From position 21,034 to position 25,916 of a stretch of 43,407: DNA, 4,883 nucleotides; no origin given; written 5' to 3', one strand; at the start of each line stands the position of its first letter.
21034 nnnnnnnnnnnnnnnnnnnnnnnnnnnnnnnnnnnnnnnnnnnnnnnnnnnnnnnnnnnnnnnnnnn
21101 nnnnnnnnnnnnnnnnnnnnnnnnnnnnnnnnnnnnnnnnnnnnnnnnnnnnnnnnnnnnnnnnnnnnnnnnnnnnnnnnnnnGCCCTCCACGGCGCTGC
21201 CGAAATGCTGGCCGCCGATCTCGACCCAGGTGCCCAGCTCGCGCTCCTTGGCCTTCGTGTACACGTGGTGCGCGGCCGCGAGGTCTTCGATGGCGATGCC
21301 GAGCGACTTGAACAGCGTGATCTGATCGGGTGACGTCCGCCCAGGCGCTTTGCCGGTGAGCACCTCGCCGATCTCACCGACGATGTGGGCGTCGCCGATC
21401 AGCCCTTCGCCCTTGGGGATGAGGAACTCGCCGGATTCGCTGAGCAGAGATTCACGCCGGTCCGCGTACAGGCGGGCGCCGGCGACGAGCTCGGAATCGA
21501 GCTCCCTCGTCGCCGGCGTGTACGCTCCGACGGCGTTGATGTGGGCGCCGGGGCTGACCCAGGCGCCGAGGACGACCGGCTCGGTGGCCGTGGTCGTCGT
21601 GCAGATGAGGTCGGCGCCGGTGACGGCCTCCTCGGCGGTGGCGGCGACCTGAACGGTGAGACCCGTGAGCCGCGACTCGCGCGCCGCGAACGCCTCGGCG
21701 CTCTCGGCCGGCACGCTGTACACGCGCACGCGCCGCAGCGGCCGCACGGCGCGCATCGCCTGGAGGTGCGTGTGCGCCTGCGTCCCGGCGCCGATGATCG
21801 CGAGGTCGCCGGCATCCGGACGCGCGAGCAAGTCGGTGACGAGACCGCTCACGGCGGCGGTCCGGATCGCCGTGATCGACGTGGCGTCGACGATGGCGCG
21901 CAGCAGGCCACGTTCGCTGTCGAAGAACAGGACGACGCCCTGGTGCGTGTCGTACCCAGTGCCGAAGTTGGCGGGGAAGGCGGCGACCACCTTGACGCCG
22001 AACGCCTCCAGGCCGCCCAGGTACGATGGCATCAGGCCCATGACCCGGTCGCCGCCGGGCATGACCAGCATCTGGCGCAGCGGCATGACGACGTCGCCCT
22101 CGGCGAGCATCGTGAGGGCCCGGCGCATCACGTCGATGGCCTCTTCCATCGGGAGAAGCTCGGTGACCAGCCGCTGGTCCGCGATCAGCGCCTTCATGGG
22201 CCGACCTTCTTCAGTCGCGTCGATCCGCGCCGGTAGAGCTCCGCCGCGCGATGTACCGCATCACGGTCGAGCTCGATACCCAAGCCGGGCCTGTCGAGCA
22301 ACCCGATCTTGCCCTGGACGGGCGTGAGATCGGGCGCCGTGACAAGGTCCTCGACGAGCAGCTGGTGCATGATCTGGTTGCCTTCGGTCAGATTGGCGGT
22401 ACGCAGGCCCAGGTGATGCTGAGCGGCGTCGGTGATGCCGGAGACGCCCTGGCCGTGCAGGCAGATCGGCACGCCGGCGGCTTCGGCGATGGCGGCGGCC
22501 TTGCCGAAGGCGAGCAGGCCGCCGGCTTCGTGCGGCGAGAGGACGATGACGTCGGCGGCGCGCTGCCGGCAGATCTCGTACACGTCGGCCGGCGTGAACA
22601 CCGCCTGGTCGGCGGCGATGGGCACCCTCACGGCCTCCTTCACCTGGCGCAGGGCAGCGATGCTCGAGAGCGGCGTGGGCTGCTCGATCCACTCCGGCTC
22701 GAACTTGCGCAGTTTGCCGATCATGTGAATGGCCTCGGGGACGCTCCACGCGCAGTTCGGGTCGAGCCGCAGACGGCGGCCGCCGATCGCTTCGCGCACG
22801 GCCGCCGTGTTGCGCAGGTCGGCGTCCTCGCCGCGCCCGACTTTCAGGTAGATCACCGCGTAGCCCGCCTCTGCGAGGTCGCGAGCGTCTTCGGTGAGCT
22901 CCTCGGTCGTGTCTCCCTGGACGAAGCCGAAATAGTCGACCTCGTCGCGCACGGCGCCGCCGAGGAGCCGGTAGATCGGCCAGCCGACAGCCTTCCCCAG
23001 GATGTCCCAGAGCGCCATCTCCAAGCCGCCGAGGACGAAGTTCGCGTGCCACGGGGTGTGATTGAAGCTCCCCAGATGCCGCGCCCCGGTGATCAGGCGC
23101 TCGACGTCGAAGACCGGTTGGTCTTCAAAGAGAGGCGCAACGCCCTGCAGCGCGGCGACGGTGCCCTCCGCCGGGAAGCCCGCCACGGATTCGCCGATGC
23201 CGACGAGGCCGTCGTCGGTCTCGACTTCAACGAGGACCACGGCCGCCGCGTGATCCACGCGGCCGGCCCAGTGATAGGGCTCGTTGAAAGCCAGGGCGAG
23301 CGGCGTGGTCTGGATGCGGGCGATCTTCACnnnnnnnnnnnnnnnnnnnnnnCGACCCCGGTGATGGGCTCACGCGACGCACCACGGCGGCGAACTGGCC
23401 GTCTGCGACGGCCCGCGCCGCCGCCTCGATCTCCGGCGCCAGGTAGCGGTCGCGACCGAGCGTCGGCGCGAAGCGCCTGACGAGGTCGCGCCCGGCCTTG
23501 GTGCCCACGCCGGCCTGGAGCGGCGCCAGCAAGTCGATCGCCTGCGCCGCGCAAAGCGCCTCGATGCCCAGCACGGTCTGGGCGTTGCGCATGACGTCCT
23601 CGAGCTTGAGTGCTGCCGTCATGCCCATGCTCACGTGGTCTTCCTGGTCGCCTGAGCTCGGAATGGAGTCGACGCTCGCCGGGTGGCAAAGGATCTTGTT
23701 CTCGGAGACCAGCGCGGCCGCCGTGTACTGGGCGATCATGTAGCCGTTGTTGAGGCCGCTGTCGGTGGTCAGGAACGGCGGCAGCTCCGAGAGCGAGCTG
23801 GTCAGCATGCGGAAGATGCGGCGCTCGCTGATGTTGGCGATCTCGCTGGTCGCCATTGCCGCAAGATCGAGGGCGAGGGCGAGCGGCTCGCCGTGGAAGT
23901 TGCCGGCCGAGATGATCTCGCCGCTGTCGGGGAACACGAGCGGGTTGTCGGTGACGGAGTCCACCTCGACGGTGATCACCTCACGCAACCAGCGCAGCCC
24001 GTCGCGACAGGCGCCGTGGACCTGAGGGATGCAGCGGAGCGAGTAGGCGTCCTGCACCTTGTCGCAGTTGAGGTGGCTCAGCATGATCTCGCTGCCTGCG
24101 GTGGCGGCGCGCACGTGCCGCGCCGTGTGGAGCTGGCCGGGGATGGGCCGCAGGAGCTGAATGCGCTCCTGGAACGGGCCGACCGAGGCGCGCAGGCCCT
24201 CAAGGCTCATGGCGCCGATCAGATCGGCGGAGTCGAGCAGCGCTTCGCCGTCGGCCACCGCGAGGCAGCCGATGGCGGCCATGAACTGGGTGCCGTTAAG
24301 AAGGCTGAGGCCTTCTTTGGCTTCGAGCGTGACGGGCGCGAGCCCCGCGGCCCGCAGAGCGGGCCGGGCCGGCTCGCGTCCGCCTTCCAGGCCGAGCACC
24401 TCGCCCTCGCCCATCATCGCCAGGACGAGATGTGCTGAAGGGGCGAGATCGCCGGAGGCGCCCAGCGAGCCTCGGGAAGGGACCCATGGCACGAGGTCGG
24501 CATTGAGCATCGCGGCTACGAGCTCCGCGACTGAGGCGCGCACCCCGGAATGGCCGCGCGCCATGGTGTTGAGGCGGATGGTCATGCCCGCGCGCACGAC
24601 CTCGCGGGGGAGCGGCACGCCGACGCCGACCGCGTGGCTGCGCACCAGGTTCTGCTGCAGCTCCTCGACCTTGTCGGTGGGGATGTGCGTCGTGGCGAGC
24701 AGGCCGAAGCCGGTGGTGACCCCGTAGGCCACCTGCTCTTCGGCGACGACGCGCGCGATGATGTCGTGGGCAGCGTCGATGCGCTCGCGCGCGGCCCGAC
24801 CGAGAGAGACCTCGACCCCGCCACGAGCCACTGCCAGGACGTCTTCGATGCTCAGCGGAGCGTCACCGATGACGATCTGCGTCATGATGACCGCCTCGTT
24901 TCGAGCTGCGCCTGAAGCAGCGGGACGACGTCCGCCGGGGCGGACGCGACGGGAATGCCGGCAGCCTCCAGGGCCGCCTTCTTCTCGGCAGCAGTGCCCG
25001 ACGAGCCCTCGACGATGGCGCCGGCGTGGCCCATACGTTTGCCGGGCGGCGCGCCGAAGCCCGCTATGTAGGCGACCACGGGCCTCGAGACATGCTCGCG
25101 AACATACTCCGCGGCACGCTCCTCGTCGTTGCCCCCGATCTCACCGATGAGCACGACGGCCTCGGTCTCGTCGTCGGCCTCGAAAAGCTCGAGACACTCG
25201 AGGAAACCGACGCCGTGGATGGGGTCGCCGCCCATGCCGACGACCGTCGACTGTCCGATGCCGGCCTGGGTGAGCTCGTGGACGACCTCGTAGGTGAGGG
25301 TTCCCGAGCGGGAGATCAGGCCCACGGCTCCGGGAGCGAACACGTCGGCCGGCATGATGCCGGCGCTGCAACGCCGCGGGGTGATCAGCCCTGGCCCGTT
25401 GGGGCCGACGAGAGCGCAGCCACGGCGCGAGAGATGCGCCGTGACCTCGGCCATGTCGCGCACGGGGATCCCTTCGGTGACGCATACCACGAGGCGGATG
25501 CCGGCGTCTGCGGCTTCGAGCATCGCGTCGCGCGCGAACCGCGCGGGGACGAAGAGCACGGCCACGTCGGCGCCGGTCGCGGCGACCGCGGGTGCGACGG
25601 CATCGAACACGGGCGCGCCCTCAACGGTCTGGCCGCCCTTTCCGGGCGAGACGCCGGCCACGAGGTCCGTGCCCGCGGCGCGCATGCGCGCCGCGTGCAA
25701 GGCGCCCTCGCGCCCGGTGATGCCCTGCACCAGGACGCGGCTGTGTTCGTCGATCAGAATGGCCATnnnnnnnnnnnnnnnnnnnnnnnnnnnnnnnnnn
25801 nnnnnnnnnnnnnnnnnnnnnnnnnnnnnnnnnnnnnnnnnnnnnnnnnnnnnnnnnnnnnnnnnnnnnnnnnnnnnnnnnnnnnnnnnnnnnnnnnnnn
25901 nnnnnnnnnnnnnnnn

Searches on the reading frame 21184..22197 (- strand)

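Call 8: search_protein_families(library=pfam, proteins=[window:21184-22197:-], max_evalue=0.0001)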
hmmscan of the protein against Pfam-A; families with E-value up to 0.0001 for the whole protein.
window:21184-22197:- (338 aa): 1 family
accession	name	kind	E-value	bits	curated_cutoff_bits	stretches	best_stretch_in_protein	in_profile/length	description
PF02423.21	OCD_Mu_crystall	-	6.8e-85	285.2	24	1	4-319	4-313/314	Ornithine cyclodeaminase/mu-crystallin family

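Call 65: search_protein_families(library=ncbifam, proteins=[window:21184-22197:-], max_evalue=1e-10)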
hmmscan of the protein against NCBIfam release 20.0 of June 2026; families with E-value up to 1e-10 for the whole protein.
window:21184-22197:- (338 aa): 13 families
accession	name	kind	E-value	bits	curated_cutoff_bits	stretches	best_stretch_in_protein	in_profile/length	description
NF006379.0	PRK08618.1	equivalog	1.3e-85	287.6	417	1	9-326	7-325/326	ornithine cyclodeaminase family protein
NF004793.0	PRK06141.1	equivalog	8.3e-77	258.2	322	1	6-318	4-313/314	bifunctional Delta(1)-pyrroline-2-carboxylate/Delta(1)-piperideine-2-carboxylate reductase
TIGR02371.1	ala_DH_arch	equivalog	1.3e-70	238.1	409.15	1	4-326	3-323/325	alanine dehydrogenase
NF006141.0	PRK08291.1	equivalog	1.6e-57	194.9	408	1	17-325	19-328/330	cyclodeaminase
TIGR02992.1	ectoine_eutC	equivalog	3.3e-56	190.8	471.65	1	12-323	10-323/326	ectoine utilization protein EutC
NF005603.0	PRK07340.1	equivalog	3.1e-51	174.5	266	1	6-317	7-304/307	delta(1)-pyrroline-2-carboxylate reductase family protein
TIGR03944.1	dehyd_SbnB_fam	equivalog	1.1e-47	162.7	326.9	1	18-326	18-325/327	2,3-diaminopropionate biosynthesis protein SbnB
NF045643.1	ImmsucRedBhcD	equivalog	2.4e-47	161.9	500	1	5-326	3-320/321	iminosuccinate reductase BhcD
NF005296.0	PRK06823.1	equivalog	4.1e-46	157.4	438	1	6-316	4-313/315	ornithine cyclodeaminase family protein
NF005762.1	PRK07589.1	equivalog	1.1e-44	152.8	350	1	52-326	53-319/334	ornithine cyclodeaminase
NF045512.1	PyrPipCarbRedLhpI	equivalog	1.4e-37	129.5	400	1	7-312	4-293/298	bifunctional Delta(1)-pyrroline-2-carboxylate/Delta(1)-piperideine-2-carboxylate reductase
NF005011.0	PRK06407.1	subfamily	4.6e-36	124.6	337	1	11-313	10-296/302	ornithine cyclodeaminase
NF004848.0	PRK06199.1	subfamily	4.4e-29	101.7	362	1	46-325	71-370/379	tyramine oxidase subunit B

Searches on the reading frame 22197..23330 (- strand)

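Call 9: search_protein_families(library=pfam, proteins=[window:22197-23330:-], max_evalue=0.0001)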
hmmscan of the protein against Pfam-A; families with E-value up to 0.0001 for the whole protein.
window:22197-23330:- (378 aa): 2 families
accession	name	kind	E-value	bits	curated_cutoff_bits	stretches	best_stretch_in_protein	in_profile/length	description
PF13378.12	MR_MLE_C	-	2.5e-51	174.9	29.4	1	145-358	2-219/219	Enolase C-terminal domain-like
PF02746.21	MR_MLE_N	-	9.9e-14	52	22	1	16-124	14-117/117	Mandelate racemase / muconate lactonizing enzyme, N-terminal domain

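Call 65: search_protein_families(library=ncbifam, proteins=[window:22197-23330:-], max_evalue=1e-10)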
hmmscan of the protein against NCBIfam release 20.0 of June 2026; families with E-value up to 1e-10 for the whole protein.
window:22197-23330:- (378 aa): 15 families
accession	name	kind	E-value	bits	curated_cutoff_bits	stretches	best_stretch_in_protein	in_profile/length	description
TIGR02534.1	mucon_cyclo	subfamily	3.7e-50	171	334.95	1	18-361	16-364/368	muconate/chloromuconate family cycloisomerase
NF010624.0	PRK14017.1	equivalog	3.3e-40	138.4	311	1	31-365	15-363/382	galactonate dehydratase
NF040790.2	glucon_galact_dh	equivalog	2.4e-33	115.6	750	1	26-361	20-368/390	bifunctional D-gluconate/D-galactonate dehydratase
NF043051.1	ManoateDhtManD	equivalog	2.1e-32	112.5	550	2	31-165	17-151/403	D-mannonate dehydratase ManD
NF040866.1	AraD_Arch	equivalog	2e-29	102.7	650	1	23-359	26-366/372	arabinonate dehydratase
NF011654.0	PRK15072.1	subfamily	8.6e-29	100.6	430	2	32-165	18-151/404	D-galactonate dehydratase family protein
NF047820.1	TalGalacDh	equivalog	3.5e-28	98.6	500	1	23-358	28-360/371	L-talarate/galactarate dehydratase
NF041118.1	A_G_epim_Thtga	equivalog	5e-27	94.9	500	1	1-264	1-263/341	L-Ala-D/L-Glu epimerase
NF043002.1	HProlDhtase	equivalog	3e-26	92.1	500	1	1-359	1-359/366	cis-3-hydroxy-L-proline dehydratase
NF002782.0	PRK02901.1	equivalog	2e-20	73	288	1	159-342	105-288/328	o-succinylbenzoate synthase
NF011968.0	PRK15440.1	equivalog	3.2e-20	72.4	393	1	31-358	59-387/395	L-rhamnonate dehydratase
TIGR01928.1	menC_lowGC_arch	equivalog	1.4e-17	63.8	200.65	1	29-303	21-292/325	o-succinylbenzoate synthase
NF042940.1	racemase_DgcA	equivalog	3e-17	62.8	400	1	13-289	8-266/323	N-acetyl-D-Glu racemase DgcA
TIGR03247.1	glucar-dehydr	equivalog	3.4e-13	49.1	828.7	0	144-369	186-412/441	glucarate dehydratase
TIGR01927.1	menC_gam_Gplu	equivalog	1.3e-12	47.7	130.55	1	137-287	108-258/307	o-succinylbenzoate synthase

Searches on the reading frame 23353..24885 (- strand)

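Call 9: search_protein_families(library=pfam, proteins=[window:23353-24885:-], max_evalue=0.0001)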
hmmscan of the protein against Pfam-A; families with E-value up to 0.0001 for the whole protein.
window:23353-24885:- (511 aa): 1 family
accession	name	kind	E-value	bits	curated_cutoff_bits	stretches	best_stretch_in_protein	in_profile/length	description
PF00221.24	Lyase_aromatic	-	8.4e-189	628.5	27.3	1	11-470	1-465/466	Aromatic amino acid lyase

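Call 65: search_protein_families(library=ncbifam, proteins=[window:23353-24885:-], max_evalue=1e-10)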
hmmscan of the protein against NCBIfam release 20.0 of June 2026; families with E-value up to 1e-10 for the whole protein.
window:23353-24885:- (511 aa): 8 families
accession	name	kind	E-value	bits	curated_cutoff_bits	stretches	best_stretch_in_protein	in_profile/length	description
NF006871.0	PRK09367.1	subfamily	1.5e-202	673.8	524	1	2-503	2-502/505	histidine ammonia-lyase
TIGR01225.1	hutH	equivalog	1.4e-200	667.1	539.15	1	5-503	2-499/506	histidine ammonia-lyase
TIGR03832.1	Tyr_2_3_mutase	equivalog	4.3e-120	401.6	501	1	11-492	6-506/507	tyrosine 2,3-aminomutase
TIGR04475.1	Phe_D_beta_mut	equivalog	9.1e-110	367.7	800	1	8-493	7-509/510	phenylalanine aminomutase (D-beta-phenylalanine forming)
NF053541.1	FlxA_rubin_TAL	equivalog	8.6e-99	331.2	700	1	12-490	2-493/498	flexirubin biosynthesis tyrosine ammonia-lyase FlxA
NF041222.1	BagA_FevW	exception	4.3e-74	250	1000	1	11-503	8-524/529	bagremycin/ferroverdin biosynthesis tyrosine ammonia-lyase BagA/FevW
TIGR01226.1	phe_am_lyase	equivalog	9.4e-70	235.7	519.15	1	3-452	32-500/680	phenylalanine ammonia-lyase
TIGR04473.1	taxol_Phe_23mut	exception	1e-40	139.7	1250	1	5-453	29-497/687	phenylalanine aminomutase (L-beta-phenylalanine forming)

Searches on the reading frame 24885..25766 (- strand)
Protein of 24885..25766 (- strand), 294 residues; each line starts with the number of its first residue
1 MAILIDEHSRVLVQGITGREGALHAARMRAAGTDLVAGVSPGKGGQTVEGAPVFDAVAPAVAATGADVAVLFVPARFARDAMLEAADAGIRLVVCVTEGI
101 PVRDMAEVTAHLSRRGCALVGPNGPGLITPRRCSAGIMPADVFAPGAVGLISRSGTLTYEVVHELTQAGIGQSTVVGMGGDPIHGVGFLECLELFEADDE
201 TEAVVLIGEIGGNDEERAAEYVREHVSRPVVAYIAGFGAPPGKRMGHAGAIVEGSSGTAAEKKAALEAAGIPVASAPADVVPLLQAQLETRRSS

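Call 9: search_protein_families(library=pfam, proteins=[window:24885-25766:-], max_evalue=0.0001)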
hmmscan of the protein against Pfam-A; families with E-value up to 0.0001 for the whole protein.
window:24885-25766:- (294 aa): 4 families
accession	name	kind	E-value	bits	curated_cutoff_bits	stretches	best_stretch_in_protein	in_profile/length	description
PF02629.25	CoA_binding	-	2e-26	93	22.3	1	7-99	2-97/97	CoA binding domain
PF00549.24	Ligase_CoA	-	2.9e-23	82.8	24.5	1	151-270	1-126/128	CoA-ligase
PF13607.11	Succ_CoA_lig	-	6.1e-12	45.9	27.4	1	145-284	1-135/138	Succinyl-CoA ligase like flavodoxin domain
PF13380.12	CoA_binding_2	-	5.6e-06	27.2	22.8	1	19-127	14-113/116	CoA binding domain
